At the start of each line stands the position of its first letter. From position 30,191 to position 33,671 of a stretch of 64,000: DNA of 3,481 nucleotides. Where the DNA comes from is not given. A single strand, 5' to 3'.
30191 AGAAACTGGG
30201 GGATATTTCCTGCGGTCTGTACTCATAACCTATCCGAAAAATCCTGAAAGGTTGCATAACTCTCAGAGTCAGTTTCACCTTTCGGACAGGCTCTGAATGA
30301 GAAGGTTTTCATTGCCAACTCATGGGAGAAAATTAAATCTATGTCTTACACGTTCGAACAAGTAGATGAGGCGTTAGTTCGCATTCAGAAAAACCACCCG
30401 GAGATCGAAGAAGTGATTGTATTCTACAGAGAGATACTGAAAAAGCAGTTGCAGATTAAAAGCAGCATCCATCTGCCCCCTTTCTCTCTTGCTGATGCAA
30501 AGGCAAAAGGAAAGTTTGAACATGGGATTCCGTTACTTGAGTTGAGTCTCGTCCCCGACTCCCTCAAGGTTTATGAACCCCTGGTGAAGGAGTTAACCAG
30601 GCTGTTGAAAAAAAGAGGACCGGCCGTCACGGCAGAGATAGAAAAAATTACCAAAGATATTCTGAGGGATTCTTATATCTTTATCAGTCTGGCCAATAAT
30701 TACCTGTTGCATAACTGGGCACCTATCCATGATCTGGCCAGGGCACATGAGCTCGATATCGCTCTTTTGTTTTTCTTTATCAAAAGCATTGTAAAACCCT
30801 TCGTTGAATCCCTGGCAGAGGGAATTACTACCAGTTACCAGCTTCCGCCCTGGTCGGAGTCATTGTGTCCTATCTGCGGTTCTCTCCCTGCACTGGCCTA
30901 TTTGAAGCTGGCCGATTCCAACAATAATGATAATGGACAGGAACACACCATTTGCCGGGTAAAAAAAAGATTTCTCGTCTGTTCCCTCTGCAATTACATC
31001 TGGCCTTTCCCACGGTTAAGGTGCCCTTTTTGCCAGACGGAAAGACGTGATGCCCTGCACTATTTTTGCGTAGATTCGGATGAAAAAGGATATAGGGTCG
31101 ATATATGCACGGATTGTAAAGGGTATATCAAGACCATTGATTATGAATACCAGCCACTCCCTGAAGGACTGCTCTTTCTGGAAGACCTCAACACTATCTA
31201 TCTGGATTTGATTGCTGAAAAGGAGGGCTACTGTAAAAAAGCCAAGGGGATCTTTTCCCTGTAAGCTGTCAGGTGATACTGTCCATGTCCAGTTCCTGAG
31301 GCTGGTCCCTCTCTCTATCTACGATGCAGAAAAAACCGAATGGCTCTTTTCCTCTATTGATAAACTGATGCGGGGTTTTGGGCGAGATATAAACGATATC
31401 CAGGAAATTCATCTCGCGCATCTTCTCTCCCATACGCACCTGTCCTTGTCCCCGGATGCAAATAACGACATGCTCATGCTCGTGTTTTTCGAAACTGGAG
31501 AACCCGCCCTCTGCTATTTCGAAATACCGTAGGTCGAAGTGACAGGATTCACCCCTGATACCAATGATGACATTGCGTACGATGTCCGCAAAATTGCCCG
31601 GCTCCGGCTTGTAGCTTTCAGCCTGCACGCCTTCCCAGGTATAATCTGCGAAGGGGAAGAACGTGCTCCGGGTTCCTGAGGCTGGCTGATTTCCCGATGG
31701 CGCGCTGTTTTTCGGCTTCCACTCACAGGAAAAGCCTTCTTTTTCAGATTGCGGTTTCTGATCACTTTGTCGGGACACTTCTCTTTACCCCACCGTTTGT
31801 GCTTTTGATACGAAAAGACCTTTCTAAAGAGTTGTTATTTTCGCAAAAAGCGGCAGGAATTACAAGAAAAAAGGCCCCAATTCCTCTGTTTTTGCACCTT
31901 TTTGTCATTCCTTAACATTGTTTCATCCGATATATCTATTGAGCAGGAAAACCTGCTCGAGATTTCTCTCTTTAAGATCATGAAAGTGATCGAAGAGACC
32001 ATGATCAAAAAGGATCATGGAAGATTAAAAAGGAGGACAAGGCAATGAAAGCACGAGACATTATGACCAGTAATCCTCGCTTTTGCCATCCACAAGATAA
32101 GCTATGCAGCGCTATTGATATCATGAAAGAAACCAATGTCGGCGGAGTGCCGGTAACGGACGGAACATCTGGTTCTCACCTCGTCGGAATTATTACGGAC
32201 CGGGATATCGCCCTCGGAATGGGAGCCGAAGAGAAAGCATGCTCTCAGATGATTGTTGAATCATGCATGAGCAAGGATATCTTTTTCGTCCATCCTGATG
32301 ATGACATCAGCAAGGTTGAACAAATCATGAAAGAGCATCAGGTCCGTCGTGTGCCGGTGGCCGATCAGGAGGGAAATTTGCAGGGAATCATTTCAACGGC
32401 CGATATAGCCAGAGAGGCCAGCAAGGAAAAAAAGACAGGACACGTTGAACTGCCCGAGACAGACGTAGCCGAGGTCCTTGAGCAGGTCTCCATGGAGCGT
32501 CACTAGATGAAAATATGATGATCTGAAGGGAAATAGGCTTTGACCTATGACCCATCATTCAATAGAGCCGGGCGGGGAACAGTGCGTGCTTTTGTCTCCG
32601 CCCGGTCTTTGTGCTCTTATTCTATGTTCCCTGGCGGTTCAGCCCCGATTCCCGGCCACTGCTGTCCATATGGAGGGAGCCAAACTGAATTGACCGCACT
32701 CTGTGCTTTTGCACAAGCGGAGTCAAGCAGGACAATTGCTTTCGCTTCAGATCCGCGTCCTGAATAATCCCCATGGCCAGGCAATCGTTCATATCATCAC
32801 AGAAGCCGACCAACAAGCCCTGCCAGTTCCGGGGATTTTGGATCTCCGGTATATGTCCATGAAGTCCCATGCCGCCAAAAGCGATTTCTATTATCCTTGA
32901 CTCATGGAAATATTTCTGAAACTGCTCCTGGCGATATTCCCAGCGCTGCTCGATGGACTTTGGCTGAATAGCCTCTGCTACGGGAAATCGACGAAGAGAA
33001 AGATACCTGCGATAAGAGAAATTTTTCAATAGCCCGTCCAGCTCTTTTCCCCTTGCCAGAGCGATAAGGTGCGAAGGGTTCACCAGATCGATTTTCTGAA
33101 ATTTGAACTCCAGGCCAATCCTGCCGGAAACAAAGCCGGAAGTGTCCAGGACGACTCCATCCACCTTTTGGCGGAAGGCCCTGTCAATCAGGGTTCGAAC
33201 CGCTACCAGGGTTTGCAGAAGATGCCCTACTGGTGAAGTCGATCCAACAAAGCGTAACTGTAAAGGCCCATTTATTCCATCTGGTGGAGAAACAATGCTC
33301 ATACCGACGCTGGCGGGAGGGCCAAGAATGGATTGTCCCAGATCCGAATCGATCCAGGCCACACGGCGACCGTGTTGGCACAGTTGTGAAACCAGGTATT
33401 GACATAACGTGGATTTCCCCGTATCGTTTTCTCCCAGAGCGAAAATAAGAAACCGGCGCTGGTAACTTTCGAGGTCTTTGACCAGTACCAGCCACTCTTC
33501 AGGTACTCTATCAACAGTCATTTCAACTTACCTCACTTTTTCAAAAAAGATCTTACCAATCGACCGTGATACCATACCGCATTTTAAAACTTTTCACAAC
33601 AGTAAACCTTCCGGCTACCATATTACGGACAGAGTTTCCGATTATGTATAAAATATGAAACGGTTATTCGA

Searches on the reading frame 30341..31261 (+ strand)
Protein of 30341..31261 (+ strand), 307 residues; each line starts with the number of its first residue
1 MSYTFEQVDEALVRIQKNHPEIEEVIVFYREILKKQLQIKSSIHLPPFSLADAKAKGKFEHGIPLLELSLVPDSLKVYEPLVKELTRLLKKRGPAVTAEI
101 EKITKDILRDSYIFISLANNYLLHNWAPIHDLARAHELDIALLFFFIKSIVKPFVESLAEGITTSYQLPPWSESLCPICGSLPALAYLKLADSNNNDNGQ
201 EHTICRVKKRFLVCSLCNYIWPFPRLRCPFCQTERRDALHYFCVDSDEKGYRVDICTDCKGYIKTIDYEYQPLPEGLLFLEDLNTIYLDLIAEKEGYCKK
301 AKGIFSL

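Call 18: search_protein_families(library=pfam, proteins=[window:30341-31261:+], max_evalue=0.00001)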
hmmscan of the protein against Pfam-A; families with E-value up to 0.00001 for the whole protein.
window:30341-31261:+ (307 aa): 1 family
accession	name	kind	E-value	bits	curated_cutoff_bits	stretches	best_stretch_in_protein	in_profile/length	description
PF24860.1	FdhE_C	-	2.8e-07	31.1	27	1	227-301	2-77/82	FdhE, C-terminal domain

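Call 20: search_protein_families(library=ncbifam, proteins=[window:30341-31261:+], max_evalue=0.00001)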
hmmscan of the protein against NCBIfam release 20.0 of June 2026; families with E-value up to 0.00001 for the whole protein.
window:30341-31261:+ (307 aa): 2 families
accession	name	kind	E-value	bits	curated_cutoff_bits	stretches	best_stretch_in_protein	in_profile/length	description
TIGR01562.1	FdhE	equivalog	5.9e-16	58.9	187.65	1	132-302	142-299/305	formate dehydrogenase accessory protein FdhE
NF002925.0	PRK03564.1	equivalog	1.2e-15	57.9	426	1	172-300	186-297/309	formate dehydrogenase accessory protein FdhE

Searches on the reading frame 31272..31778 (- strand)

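Call 18: search_protein_families(library=pfam, proteins=[window:31272-31778:-], max_evalue=0.00001)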
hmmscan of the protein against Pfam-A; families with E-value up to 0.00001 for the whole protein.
window:31272-31778:- (169 aa): 1 family
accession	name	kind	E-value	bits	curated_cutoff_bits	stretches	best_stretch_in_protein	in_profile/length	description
PF07883.17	Cupin_2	-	5.2e-12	45.7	27.2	1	85-153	2-70/70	Cupin domain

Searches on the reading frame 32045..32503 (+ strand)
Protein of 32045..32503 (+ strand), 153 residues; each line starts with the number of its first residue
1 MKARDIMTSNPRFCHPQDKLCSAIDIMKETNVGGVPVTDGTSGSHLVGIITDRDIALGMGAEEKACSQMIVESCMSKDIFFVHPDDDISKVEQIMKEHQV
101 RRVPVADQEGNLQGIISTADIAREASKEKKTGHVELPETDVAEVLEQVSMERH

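Call 18: search_protein_families(library=pfam, proteins=[window:32045-32503:+], max_evalue=0.00001)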
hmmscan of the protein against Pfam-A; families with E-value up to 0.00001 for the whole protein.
window:32045-32503:+ (153 aa): 1 family
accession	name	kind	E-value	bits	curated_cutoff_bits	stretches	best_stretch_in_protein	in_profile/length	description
PF00571.33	CBS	-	6.8e-29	100.4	24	2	71-125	1-55/57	CBS domain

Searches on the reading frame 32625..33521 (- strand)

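Call 18: search_protein_families(library=pfam, proteins=[window:32625-33521:-], max_evalue=0.00001)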
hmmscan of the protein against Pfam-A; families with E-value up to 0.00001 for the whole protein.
window:32625-33521:- (299 aa): 1 family
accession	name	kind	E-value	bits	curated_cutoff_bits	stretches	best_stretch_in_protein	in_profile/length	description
PF16575.11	CLP1_P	-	2.3e-36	125.8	26.6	1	30-206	1-187/188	mRNA cleavage and polyadenylation factor CLP1 P-loop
